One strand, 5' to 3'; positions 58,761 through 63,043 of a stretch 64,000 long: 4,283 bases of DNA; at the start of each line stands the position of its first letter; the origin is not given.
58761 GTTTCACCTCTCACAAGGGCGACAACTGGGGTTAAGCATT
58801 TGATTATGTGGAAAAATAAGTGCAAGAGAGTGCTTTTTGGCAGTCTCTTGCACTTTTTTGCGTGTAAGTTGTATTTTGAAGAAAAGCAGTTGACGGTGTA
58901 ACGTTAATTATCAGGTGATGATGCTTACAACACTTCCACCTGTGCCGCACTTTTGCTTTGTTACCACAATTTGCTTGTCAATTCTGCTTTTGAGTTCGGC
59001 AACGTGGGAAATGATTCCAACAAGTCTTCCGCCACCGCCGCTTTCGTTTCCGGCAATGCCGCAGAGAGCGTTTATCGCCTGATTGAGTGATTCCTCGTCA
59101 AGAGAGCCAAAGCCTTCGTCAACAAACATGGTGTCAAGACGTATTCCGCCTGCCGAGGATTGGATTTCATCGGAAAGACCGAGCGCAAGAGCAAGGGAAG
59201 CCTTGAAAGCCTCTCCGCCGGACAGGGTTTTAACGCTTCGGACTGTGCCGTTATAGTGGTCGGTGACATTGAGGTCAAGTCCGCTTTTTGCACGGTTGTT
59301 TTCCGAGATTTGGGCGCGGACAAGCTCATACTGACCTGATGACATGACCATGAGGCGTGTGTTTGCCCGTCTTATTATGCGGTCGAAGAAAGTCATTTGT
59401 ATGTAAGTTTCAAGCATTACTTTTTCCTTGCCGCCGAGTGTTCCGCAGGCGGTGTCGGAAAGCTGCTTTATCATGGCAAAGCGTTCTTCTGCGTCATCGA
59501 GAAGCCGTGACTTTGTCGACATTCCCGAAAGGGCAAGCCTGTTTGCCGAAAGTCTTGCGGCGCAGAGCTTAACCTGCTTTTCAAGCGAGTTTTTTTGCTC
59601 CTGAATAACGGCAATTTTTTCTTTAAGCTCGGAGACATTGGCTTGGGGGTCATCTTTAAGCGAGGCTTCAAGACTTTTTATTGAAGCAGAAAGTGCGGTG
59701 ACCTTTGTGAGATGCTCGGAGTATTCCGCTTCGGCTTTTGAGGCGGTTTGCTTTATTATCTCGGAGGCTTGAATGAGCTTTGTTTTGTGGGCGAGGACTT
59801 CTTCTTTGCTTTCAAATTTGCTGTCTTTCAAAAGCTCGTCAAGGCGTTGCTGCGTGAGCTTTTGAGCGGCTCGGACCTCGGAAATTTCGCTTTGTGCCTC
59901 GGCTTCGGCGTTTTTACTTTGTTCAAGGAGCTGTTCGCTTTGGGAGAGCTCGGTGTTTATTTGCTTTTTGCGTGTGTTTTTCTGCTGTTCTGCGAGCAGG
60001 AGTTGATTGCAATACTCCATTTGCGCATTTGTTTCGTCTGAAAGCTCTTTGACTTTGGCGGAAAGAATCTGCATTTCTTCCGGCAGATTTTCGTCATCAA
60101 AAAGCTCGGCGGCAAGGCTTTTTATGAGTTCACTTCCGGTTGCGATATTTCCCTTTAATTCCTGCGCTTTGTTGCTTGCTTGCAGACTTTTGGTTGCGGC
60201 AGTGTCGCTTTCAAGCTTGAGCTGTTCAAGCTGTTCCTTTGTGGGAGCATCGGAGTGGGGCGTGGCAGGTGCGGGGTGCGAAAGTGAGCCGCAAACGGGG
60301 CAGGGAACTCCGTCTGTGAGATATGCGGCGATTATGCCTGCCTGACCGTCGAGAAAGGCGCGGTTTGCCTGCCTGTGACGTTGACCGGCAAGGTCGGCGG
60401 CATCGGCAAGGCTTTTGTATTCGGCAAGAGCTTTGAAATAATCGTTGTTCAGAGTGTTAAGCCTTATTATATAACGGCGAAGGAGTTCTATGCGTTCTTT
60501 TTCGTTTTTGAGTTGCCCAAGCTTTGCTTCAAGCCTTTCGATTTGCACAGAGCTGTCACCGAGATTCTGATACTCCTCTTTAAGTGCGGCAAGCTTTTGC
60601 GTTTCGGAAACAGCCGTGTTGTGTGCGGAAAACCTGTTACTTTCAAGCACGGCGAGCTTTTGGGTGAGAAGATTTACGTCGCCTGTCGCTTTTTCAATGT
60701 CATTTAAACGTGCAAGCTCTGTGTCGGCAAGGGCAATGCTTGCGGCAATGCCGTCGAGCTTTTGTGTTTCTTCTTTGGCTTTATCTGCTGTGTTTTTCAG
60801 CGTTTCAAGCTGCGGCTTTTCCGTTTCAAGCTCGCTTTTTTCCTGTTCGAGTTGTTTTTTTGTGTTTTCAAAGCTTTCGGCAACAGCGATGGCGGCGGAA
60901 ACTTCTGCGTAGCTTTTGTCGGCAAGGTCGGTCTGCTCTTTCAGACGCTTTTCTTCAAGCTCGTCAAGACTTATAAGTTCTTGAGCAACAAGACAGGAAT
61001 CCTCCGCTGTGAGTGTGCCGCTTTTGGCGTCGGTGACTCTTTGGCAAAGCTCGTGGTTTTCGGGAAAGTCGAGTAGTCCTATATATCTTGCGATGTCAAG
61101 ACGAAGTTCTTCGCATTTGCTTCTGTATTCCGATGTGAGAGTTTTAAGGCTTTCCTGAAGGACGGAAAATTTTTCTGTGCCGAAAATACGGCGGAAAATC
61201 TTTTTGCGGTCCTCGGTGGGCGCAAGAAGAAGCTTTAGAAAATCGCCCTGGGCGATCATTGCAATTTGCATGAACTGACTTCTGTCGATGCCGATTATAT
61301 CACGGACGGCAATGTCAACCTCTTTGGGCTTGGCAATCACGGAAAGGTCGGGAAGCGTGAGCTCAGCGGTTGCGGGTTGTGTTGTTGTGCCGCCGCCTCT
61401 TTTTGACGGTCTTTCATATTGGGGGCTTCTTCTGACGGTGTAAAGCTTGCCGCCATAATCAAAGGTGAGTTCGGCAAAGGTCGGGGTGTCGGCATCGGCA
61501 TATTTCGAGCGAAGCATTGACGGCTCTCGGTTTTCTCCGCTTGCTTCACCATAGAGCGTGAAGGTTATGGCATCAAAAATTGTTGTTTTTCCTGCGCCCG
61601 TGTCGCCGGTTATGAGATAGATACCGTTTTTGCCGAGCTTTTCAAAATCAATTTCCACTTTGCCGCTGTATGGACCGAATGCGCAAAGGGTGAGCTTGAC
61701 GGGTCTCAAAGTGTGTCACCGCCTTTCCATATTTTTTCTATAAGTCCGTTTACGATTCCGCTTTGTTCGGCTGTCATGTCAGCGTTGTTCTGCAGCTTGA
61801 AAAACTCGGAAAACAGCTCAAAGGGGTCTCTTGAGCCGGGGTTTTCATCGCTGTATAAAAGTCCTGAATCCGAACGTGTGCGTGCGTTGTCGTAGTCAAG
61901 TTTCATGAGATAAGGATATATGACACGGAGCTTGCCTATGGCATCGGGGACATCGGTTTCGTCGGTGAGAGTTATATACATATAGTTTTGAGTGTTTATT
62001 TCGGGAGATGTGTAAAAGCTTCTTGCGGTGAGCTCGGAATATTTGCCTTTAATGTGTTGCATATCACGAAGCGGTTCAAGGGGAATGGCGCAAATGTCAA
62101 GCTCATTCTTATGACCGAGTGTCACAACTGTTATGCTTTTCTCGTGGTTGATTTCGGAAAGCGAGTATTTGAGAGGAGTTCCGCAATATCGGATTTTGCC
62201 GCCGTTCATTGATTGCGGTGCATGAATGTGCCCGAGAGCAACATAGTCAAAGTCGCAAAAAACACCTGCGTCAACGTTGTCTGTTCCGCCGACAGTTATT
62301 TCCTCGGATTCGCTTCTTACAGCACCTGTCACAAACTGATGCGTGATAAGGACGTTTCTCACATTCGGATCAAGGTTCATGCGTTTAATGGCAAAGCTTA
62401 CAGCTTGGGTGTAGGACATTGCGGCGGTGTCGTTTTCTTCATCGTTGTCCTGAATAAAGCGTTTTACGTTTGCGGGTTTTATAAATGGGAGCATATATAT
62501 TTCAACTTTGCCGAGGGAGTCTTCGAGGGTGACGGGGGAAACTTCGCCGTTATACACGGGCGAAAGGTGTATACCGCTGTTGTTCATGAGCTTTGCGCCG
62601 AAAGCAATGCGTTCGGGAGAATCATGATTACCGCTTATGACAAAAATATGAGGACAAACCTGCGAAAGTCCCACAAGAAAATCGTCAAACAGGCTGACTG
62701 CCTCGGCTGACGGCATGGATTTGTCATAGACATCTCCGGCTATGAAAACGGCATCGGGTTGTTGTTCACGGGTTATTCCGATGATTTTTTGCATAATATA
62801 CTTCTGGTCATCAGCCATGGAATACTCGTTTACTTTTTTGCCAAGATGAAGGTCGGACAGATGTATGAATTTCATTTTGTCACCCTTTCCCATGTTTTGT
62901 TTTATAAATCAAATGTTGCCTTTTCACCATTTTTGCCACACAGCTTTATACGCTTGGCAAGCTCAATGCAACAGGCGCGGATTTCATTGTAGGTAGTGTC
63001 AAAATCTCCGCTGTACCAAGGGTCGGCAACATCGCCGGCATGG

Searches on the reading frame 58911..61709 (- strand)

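Call 16: search_protein_families(library=pfam, proteins=[window:58911-61709:-], max_evalue=0.0001)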
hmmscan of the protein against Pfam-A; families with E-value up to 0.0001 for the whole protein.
window:58911-61709:- (932 aa): 4 families
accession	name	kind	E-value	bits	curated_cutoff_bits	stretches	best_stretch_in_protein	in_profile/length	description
PF13476.12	AAA_23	-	9.3e-22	79.1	27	1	5-209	1-196/201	AAA domain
PF13558.12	SbcC_Walker_B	-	5.7e-10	39.7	27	1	821-882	21-88/90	SbcC/RAD50-like, Walker B motif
PF13555.12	AAA_29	-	3e-07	30.5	27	1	11-56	9-50/61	P-loop containing region of AAA domain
PF13514.12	AAA_27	-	1.8e-05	24.8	22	1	1-54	1-52/206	AAA domain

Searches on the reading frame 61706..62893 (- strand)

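Call 16: search_protein_families(library=pfam, proteins=[window:61706-62893:-], max_evalue=0.0001)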
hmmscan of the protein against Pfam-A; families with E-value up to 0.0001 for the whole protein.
window:61706-62893:- (395 aa): 3 families
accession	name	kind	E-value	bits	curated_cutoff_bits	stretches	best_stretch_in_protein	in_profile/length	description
PF12320.13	SbcD_C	-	1.1e-18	67.8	24.4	1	274-369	1-94/94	Type 5 capsule protein repressor C-terminal domain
PF00149.33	Metallophos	-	5.8e-13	50.1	21.5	1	7-226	1-191/191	Calcineurin-like phosphoesterase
PF12850.12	Metallophos_2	-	5.1e-07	30.3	27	1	7-236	1-129/154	Calcineurin-like phosphoesterase superfamily domain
